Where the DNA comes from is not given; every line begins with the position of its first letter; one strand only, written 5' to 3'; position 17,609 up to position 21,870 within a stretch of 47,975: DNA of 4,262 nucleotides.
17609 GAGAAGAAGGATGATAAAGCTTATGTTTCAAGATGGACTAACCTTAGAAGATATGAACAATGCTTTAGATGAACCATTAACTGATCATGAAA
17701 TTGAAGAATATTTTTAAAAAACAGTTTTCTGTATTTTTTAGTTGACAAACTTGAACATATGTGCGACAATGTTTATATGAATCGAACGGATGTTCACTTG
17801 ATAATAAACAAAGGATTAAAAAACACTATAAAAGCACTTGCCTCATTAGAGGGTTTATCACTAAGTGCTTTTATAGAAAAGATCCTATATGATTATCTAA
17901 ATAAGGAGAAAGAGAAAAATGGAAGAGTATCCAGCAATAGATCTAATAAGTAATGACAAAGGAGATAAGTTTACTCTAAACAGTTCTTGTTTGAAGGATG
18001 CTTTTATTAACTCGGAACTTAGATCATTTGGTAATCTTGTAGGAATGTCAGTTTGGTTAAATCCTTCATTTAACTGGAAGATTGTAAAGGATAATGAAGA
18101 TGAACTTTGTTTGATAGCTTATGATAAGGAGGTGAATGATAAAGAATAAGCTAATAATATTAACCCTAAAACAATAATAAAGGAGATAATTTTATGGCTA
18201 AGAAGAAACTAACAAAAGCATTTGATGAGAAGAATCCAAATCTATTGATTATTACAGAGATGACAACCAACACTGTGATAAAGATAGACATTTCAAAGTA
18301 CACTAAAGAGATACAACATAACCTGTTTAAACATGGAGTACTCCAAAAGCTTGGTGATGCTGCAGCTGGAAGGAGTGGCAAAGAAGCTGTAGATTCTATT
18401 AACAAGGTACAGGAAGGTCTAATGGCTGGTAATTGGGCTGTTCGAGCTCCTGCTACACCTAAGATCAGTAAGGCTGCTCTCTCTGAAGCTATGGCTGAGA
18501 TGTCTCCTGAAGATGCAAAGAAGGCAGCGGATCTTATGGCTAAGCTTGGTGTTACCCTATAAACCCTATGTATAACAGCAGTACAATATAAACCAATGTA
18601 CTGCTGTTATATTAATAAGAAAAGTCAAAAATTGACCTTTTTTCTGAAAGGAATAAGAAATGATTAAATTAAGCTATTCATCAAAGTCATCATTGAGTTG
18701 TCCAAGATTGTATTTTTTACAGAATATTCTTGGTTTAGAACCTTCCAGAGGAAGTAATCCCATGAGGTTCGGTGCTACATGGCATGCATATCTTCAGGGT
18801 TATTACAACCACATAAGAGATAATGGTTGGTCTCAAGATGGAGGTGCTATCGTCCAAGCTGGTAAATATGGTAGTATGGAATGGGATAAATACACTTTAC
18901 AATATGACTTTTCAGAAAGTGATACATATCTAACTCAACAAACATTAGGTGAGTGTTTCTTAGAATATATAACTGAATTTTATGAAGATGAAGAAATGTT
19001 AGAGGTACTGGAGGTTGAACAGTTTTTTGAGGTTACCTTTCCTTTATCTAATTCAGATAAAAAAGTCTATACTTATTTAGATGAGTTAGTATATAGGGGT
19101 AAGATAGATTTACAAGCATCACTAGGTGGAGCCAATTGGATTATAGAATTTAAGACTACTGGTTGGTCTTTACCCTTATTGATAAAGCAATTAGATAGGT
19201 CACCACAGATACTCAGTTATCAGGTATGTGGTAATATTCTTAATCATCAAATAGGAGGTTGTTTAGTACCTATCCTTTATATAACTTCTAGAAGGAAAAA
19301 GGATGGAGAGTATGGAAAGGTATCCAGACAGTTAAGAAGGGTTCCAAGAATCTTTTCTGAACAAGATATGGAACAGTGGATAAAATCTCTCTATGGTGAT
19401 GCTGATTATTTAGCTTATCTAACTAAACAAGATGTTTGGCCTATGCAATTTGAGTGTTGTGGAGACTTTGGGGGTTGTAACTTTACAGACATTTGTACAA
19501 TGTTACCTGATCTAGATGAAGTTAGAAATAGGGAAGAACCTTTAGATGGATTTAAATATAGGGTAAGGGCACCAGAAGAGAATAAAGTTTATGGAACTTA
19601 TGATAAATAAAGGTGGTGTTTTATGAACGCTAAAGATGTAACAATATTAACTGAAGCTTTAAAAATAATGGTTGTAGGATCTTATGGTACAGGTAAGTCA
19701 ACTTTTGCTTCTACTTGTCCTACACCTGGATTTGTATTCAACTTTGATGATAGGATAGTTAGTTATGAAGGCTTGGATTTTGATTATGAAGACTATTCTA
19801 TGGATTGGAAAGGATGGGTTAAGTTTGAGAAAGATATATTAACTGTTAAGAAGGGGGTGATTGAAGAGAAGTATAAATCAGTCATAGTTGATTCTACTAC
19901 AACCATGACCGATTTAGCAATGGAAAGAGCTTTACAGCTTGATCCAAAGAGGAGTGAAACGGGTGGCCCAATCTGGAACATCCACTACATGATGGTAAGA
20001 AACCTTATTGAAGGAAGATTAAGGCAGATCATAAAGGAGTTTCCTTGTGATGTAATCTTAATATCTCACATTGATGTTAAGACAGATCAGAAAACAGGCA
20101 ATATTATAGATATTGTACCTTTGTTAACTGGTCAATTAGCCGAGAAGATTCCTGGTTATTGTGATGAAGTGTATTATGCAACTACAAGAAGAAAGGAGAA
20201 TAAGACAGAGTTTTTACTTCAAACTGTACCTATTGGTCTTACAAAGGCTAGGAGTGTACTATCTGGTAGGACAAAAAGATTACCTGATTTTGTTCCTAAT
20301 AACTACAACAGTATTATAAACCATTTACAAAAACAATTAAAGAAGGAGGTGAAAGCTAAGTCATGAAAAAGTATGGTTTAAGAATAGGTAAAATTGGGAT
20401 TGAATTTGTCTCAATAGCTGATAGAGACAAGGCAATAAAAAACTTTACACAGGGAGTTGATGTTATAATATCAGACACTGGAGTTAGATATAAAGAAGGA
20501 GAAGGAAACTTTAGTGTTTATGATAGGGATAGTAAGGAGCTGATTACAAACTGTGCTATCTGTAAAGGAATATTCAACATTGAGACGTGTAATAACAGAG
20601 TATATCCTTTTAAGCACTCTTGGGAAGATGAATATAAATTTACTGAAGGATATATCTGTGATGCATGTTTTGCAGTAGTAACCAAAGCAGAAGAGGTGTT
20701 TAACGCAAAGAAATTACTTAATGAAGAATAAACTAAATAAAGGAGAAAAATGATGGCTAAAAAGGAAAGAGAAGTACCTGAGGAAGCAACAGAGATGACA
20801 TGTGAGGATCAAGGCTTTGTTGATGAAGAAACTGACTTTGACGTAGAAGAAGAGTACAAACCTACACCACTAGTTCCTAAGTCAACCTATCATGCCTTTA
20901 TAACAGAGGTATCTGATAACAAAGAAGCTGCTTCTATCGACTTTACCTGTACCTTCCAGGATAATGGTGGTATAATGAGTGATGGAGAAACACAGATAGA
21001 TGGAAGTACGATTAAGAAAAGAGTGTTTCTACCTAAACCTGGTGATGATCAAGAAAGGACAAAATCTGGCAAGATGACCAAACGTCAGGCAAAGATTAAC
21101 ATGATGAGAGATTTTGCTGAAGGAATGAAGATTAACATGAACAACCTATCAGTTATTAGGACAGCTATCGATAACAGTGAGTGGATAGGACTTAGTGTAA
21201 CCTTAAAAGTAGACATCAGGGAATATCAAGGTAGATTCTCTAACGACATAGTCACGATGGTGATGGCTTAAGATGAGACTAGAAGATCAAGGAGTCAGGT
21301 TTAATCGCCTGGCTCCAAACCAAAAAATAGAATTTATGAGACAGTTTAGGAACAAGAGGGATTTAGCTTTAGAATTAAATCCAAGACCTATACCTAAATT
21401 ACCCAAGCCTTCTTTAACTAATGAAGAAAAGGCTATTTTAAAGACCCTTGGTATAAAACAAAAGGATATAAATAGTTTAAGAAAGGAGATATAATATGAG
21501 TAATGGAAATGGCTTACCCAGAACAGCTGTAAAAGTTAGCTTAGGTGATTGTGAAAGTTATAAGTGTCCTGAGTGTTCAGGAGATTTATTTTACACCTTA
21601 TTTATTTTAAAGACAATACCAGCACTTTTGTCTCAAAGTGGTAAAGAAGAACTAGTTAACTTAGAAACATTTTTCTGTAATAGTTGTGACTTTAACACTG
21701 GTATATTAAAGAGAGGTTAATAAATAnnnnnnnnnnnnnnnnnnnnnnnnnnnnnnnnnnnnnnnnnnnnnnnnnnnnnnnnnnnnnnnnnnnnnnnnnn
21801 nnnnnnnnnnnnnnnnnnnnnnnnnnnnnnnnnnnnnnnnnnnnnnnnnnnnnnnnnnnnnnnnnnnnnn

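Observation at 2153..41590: Invariant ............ arm plus GTCAA-N3-TTGAC hairpin: eight copies, all outside ORF bodies, in both transcription blocks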

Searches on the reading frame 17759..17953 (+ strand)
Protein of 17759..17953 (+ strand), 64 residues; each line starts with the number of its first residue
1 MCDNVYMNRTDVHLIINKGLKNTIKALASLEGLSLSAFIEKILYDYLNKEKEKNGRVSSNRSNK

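Call 11: search_protein_families(library=phrogs, proteins=[window:17759-17953:+])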
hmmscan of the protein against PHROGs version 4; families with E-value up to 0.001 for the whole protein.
window:17759-17953:+ (64 aa): 1 family
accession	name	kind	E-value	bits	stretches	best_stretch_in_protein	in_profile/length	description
phrog_582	-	transcription regulation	6.2e-06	27.5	1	7-54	55-102/105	Arc-like repressor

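Call 25: search_protein_families(library=pfam, proteins=[window:17759-17953:+], max_evalue=0.01)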
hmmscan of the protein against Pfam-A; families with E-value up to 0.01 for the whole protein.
window:17759-17953:+ (64 aa): 0 families

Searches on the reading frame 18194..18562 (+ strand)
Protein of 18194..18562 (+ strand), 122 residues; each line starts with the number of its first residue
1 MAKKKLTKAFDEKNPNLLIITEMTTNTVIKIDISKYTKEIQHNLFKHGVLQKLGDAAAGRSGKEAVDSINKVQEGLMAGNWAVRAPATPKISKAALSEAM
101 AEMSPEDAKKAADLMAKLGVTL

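Call 11: search_protein_families(library=phrogs, proteins=[window:18194-18562:+])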
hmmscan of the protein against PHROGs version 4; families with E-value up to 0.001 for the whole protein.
window:18194-18562:+ (122 aa): 0 families

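Call 55: search_protein_families(library=pfam, proteins=[window:18194-18562:+], max_evalue=0.05)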
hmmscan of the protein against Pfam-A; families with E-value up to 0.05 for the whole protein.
window:18194-18562:+ (122 aa): 1 family
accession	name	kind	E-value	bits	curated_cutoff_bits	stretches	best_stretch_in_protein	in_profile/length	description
PF13036.11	LpoB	-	0.022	15.1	22.3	1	11-74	27-84/147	Peptidoglycan-synthase activator LpoB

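Call 58: find_homologous_proteins(query=window:18194-18562:+)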
Query window:18194-18562:+ (122 aa): 9 proteins with E <= 0.001 among 41 candidates.
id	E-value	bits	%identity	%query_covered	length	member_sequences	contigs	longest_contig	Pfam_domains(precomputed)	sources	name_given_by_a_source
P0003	2.9e-70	251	100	100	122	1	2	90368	-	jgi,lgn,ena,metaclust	metaclust:\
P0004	1.1e-63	230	91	100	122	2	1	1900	-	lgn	-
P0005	2.2e-49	184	74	100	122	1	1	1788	-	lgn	-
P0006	1.6e-24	104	51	100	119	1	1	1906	-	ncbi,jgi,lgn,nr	ncbi:MAG: hypothetical protein EHM49_04950 [Deltaproteobacteria bacterium]|nr:MAG: hypothetical prot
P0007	1.4e-19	88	48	88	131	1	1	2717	-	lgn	-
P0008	4.4e-19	86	49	76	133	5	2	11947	-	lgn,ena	-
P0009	6.0e-19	86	52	72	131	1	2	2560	-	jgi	jgi:hypothetical protein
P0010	1.0e-16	79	40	98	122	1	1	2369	-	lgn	-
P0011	1.2e-4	40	37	74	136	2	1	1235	-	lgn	-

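Call 84: search_solved_structures(query=A6, max_evalue=10)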
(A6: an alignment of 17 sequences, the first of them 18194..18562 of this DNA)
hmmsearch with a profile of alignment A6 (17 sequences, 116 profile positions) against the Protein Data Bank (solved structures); distinct sequences matched with E-value up to 10: 9.
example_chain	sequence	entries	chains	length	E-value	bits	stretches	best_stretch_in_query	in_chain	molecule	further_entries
9trk_A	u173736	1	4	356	0.061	16.4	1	1-79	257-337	histidine kinase,Gcn4p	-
6fsq_A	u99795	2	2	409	0.23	14.5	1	61-100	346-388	alphaRep A3_bGFPD | A3_bGFPD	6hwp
8aw4_A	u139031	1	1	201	0.31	14.1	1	61-110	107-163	ALPHAREP bB-E3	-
6gwd_G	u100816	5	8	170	0.56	13.3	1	61-102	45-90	iiH5 ALPHAREP | iih5 Alpha Repeating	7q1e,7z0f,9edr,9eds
6mk1_A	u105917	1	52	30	0.72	12.9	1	61-85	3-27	peptide HEAT_R1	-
9t1m_A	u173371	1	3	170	0.96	12.5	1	61-102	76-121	Alpha Rep E4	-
4jw3_C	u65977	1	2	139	1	12.5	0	61-99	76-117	Alpha-helical artificial proteins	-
8y9r_A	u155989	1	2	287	1.1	12.4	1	65-86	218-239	Microtubule binding protein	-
6gx7_E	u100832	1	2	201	1.3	12.1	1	61-87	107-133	iiiA5 ALPHAREP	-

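Call 86: search_protein_families(library=pfam, alignment_id=A6, max_evalue=0.1)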
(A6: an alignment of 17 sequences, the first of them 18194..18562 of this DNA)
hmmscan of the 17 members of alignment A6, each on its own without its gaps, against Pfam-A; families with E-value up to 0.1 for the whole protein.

A. member 1, window:18194-18562:+ (122 aa): 1 family
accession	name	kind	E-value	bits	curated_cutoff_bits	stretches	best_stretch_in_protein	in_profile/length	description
PF13036.11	LpoB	-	0.022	15.1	22.3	1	11-74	27-84/147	Peptidoglycan-synthase activator LpoB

B. families by the number of members that match (of 17 scanned): 9 families
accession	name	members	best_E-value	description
PF05952.17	ComX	2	0.054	Bacillus competence pheromone ComX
PF22564.2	HAAS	2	0.054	HAAS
PF22838.1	COMMD8_HN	2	0.074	COMMD8, helical N-terminal domain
PF03340.19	Pox_Rif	2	0.079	Poxvirus rifampicin resistance protein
PF17375.8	DUF5397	1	0.0034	Family of unknown function (DUF5397)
PF13036.11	LpoB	1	0.022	Peptidoglycan-synthase activator LpoB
PF23948.1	ARM_5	1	0.039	ARM-like repeat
PF22733.1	NNH1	1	0.045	NACHT N-terminal Helical domain 1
PF23493.1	CysS_C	1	0.07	Cysteinyl-tRNA ligase anticodon binding domain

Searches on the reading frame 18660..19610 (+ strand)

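Call 11: search_protein_families(library=phrogs, proteins=[window:18660-19610:+])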
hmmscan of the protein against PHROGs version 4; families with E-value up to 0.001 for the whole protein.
window:18660-19610:+ (316 aa): 1 family
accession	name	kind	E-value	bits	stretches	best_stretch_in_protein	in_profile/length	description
phrog_1218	-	DNA, RNA and nucleotide metabolism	6.4e-20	72.7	1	12-190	19-184/364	exonuclease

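Call 55: search_protein_families(library=pfam, proteins=[window:18660-19610:+], max_evalue=0.05)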
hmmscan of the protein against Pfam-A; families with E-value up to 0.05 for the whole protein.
window:18660-19610:+ (316 aa): 2 families
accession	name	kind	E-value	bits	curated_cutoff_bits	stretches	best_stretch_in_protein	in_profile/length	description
PF12705.13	PDDEXK_1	-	2e-12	48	22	1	12-279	11-246/247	PD-(D/E)XK nuclease superfamily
PF25166.1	CoiA_C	-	0.0054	17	21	0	218-263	6-51/149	Competence protein CoiA, C-terminal domain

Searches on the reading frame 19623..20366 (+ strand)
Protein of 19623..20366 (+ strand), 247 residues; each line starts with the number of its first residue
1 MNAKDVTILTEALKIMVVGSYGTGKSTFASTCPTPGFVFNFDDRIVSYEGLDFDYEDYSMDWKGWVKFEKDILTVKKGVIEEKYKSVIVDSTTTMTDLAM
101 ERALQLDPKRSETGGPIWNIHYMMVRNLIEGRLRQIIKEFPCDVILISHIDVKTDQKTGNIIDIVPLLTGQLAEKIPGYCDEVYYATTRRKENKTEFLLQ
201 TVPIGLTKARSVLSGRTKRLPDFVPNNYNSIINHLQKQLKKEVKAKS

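Call 11: search_protein_families(library=phrogs, proteins=[window:19623-20366:+])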
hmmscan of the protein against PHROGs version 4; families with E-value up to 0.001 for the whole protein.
window:19623-20366:+ (247 aa): 1 family
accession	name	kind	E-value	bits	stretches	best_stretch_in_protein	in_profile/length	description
phrog_124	-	DNA, RNA and nucleotide metabolism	6.1e-25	89.4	1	3-245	34-267/382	Sak4-like ssDNA annealing protein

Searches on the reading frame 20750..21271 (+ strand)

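Call 11: search_protein_families(library=phrogs, proteins=[window:20750-21271:+])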
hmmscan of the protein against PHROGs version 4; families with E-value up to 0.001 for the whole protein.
window:20750-21271:+ (173 aa): 0 families

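Call 55: search_protein_families(library=pfam, proteins=[window:20750-21271:+], max_evalue=0.05)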
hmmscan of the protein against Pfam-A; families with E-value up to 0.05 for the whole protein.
window:20750-21271:+ (173 aa): 1 family
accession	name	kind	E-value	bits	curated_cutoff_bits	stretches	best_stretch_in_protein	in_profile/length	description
PF22150.1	Tt1218-like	-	0.0097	16.4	27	1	111-140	15-44/76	Type IV pilin Tt1218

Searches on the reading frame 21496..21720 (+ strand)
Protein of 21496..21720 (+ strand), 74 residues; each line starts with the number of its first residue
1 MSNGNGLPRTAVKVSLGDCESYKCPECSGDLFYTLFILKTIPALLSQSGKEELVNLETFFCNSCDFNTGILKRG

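Call 55: search_protein_families(library=pfam, proteins=[window:21496-21720:+], max_evalue=0.05)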
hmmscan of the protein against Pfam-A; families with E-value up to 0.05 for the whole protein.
window:21496-21720:+ (74 aa): 1 family
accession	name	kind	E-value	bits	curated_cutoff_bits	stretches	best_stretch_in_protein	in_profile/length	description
PF25164.1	CoiA_N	-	0.0036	17.2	26.3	0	50-65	6-24/50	Competence protein CoiA, N-terminal domain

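Call 85: search_solved_structures(query=A7, max_evalue=10)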
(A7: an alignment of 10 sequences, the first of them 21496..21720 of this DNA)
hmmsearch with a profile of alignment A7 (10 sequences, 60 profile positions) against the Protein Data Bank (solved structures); distinct sequences matched with E-value up to 10: 13.
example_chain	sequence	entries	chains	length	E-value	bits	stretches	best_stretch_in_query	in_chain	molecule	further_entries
4qiw_P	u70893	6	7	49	0.07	16.1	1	5-26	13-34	DNA-directed RNA polymerase subunit P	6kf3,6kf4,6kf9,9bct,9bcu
6zu5_LOO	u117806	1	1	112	0.096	15.7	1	3-35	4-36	eL42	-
1mey_C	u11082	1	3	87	0.17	14.9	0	17-26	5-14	CONSENSUS ZINC FINGER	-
2kwq_A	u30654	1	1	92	0.22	14.5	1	8-34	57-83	Protein MCM10 homolog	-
2cot_A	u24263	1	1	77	0.23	14.5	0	15-26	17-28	Zinc finger protein 435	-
3j79_i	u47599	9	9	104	0.29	14.1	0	16-34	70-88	60S ribosomal protein eL44 | 60S ribosomal protein L44 | Large ribosomal subunit protein eL42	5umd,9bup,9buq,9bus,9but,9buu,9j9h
3jbn_Ai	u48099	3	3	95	0.31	14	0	16-34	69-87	60S ribosomal protein eL44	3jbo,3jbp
36ro_P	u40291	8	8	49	0.55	13.2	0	6-26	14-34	DNA-directed RNA polymerase subunit Rpo12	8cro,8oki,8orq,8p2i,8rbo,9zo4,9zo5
3hug_B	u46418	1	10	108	0.74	12.8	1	19-51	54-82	PROBABLE CONSERVED MEMBRANE PROTEIN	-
2eox_A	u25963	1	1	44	0.8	12.7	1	14-33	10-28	Zinc finger protein 473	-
4v4n_Aj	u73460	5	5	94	0.94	12.5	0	18-35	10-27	50S ribosomal protein L44E | Large ribosomal subunit protein eL42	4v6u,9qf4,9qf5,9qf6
6htj_A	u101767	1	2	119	0.95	12.5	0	12-28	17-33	Nucleic-acid-binding protein containing a Zn-ribbon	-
2i13_A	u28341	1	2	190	3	10.9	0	17-26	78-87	Aart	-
